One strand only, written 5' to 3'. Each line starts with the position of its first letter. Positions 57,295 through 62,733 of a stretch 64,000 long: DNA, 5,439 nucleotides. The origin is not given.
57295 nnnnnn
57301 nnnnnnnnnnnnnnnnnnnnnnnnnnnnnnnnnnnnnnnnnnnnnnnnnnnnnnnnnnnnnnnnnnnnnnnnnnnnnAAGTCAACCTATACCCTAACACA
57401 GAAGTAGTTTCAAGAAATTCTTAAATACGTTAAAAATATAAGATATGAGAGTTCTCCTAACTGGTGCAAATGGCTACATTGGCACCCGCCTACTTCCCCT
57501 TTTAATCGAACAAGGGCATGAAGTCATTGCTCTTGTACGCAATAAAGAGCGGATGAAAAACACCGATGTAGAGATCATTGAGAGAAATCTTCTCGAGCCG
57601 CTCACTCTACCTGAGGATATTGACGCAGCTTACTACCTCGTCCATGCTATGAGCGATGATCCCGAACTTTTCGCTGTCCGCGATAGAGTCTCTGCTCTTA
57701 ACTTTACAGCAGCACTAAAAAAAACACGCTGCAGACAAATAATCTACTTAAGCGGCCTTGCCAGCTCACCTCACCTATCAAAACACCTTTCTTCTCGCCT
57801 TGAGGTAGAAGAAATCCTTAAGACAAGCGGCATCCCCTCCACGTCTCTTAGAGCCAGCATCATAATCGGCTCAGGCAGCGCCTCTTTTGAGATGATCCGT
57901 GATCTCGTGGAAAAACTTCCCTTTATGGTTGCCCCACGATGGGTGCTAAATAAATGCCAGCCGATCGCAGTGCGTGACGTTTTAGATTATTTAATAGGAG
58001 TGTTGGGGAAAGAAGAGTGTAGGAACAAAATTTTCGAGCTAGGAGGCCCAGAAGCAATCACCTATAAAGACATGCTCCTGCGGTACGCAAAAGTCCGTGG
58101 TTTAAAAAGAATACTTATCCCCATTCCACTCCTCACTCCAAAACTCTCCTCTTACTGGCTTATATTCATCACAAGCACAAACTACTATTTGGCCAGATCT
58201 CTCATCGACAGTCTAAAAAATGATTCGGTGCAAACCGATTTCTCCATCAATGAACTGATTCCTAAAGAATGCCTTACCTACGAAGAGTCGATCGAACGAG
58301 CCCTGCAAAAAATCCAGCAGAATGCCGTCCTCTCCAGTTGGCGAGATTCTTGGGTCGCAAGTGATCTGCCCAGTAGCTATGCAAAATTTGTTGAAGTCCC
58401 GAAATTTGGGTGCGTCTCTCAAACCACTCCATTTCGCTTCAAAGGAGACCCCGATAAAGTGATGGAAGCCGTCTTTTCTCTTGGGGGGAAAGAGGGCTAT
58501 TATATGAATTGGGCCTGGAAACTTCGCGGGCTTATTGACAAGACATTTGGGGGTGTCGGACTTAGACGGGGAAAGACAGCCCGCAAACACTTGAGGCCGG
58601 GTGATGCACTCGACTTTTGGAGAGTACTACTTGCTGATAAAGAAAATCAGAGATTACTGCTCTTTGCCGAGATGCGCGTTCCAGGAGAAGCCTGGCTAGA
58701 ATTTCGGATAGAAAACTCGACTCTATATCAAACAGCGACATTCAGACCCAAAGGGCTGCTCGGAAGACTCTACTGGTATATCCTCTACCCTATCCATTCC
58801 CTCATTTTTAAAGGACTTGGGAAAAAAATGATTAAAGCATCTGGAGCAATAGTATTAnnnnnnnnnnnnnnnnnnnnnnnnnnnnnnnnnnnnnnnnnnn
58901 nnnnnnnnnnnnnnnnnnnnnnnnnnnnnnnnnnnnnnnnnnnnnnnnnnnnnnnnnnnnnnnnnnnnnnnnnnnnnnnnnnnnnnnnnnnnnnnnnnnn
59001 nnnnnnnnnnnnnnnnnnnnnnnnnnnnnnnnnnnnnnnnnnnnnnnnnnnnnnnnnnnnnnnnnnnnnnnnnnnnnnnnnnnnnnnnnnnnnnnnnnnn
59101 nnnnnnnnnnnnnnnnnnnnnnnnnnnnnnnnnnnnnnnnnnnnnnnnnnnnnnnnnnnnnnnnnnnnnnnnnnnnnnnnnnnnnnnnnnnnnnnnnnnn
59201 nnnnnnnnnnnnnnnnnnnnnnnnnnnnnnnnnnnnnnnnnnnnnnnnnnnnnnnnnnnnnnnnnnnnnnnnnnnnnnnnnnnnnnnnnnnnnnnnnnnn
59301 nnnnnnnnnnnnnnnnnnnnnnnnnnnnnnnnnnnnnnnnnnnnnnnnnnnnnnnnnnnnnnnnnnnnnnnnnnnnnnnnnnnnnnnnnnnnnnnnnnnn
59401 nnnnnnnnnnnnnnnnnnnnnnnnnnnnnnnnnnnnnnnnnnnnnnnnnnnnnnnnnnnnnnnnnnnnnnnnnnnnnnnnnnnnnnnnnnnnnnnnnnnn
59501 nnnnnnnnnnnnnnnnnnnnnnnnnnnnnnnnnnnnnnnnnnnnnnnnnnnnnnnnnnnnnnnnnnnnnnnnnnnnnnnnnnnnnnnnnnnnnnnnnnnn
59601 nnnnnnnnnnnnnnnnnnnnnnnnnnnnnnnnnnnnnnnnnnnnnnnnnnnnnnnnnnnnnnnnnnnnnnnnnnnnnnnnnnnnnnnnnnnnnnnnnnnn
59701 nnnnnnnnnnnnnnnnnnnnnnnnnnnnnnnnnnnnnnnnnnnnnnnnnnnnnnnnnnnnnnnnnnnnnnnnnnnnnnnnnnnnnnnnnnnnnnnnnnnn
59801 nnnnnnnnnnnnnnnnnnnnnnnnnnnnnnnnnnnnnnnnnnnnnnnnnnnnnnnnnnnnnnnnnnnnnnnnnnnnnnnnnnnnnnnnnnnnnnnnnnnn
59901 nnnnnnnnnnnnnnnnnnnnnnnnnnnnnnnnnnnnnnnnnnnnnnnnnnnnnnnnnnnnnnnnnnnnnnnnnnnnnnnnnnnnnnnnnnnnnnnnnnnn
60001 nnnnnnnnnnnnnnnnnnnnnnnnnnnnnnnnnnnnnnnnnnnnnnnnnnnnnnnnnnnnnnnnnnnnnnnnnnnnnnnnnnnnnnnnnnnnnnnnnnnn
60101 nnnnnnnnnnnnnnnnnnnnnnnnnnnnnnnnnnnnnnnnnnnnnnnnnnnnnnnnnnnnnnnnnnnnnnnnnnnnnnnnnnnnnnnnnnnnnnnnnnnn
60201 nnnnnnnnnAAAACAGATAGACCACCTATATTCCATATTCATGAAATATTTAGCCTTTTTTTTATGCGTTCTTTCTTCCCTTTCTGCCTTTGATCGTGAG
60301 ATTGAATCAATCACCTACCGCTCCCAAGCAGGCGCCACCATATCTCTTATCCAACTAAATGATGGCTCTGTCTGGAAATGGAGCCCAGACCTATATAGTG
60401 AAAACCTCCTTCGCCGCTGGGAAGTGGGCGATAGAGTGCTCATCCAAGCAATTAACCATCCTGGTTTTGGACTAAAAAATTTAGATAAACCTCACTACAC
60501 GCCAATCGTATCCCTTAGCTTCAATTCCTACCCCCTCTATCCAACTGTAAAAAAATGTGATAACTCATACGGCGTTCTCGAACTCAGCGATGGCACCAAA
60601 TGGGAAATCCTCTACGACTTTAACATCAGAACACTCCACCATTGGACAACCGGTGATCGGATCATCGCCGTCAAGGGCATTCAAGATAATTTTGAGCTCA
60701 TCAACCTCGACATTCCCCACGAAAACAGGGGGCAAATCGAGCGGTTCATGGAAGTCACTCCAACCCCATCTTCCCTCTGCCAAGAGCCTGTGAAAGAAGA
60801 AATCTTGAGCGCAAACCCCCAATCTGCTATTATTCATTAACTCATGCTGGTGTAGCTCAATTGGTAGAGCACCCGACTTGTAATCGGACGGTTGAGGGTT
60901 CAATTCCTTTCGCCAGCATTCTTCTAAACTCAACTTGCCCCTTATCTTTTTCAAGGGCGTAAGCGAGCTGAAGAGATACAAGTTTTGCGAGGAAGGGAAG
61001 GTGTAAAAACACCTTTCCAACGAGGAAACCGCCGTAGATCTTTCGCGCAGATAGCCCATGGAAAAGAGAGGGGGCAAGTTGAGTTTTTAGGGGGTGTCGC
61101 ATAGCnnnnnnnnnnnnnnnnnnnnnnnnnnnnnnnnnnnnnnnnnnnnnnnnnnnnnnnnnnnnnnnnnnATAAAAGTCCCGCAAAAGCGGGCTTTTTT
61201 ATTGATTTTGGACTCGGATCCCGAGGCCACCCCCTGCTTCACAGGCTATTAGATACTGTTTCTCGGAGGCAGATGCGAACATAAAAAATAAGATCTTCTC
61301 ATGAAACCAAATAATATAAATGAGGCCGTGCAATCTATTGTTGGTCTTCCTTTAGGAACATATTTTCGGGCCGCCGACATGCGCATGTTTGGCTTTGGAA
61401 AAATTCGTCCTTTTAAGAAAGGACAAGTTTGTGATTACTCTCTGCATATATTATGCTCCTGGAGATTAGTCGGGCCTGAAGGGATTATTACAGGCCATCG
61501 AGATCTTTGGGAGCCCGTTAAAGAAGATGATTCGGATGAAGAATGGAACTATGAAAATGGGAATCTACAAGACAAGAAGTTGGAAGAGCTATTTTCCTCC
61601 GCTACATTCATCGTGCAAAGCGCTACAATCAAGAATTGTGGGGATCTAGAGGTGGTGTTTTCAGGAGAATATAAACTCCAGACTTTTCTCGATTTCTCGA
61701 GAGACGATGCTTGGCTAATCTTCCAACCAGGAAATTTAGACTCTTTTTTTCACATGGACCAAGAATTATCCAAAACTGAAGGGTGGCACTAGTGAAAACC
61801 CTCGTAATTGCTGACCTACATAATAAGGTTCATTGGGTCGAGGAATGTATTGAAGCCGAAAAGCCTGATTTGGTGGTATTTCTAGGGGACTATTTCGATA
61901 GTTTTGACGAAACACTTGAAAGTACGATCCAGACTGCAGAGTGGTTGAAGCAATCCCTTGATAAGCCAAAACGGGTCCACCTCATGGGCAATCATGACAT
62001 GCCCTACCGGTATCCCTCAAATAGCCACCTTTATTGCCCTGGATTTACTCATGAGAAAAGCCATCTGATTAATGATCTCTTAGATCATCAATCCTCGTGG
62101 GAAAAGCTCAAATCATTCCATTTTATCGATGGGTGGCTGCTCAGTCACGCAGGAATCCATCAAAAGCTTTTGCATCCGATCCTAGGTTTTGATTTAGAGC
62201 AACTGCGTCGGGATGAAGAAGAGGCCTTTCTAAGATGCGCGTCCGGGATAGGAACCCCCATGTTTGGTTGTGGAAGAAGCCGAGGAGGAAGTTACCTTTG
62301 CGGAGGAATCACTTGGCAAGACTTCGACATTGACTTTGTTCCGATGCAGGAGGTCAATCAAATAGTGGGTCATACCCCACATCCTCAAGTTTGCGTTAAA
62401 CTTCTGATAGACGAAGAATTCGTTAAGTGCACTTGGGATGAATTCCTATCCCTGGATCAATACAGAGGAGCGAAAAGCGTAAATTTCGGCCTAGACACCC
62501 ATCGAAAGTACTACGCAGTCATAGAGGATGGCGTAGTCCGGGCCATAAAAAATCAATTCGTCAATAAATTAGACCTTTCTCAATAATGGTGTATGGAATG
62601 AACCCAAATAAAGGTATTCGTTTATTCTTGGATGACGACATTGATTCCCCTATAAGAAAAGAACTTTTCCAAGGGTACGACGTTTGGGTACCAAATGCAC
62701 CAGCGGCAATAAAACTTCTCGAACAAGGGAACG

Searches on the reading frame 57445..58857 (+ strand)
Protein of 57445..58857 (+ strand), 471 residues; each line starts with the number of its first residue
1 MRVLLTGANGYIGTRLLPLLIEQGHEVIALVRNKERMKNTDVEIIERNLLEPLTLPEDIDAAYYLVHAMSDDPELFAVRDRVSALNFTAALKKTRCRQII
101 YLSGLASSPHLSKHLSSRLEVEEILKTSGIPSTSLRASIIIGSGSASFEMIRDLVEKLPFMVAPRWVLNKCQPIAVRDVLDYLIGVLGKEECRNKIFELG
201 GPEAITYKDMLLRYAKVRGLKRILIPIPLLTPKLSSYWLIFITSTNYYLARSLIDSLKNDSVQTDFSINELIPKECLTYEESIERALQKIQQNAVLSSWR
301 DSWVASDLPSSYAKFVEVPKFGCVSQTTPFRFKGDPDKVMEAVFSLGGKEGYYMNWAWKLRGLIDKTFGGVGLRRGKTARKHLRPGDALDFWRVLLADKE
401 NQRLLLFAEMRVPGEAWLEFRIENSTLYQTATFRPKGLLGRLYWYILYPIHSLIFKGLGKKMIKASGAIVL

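Call 89: search_protein_families(library=pfam, proteins=[window:57445-58857:+], max_evalue=0.001)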
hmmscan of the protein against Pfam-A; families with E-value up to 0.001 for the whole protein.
window:57445-58857:+ (471 aa): 6 families
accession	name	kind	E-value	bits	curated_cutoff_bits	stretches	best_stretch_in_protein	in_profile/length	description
PF11066.14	DUF2867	-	4.1e-29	102.1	27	1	333-457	18-141/142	Protein of unknown function (DUF2867)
PF13460.12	NAD_binding_10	-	1e-11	45.5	27.2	1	7-137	1-143/184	NAD(P)H-binding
PF01370.27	Epimerase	-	8e-10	39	20.9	1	3-103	1-114/240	NAD dependent epimerase/dehydratase family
PF05368.20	NmrA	-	4e-07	30.4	27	1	2-139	4-152/298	NmrA-like family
PF16363.11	GDP_Man_Dehyd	-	0.00017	21.6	27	1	4-47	1-44/332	GDP-mannose 4,6 dehydratase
PF04321.23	RmlD_sub_bind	-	0.00055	19.5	27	0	1-47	1-45/287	RmlD substrate binding domain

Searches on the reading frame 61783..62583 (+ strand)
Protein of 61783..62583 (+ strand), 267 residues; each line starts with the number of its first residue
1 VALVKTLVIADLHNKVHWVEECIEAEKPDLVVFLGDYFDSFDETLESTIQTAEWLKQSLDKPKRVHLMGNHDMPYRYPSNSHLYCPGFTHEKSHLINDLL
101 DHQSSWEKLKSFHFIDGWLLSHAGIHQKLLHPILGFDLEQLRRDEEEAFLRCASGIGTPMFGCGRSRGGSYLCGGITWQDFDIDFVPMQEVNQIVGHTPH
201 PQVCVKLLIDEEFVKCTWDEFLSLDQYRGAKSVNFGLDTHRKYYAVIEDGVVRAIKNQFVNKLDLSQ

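Call 89: search_protein_families(library=pfam, proteins=[window:61783-62583:+], max_evalue=0.001)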
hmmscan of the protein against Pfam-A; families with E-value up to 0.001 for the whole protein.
window:61783-62583:+ (267 aa): 1 family
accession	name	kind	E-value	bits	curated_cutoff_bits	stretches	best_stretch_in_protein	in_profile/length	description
PF00149.33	Metallophos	-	8.3e-11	43.1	21.5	1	5-150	2-140/191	Calcineurin-like phosphoesterase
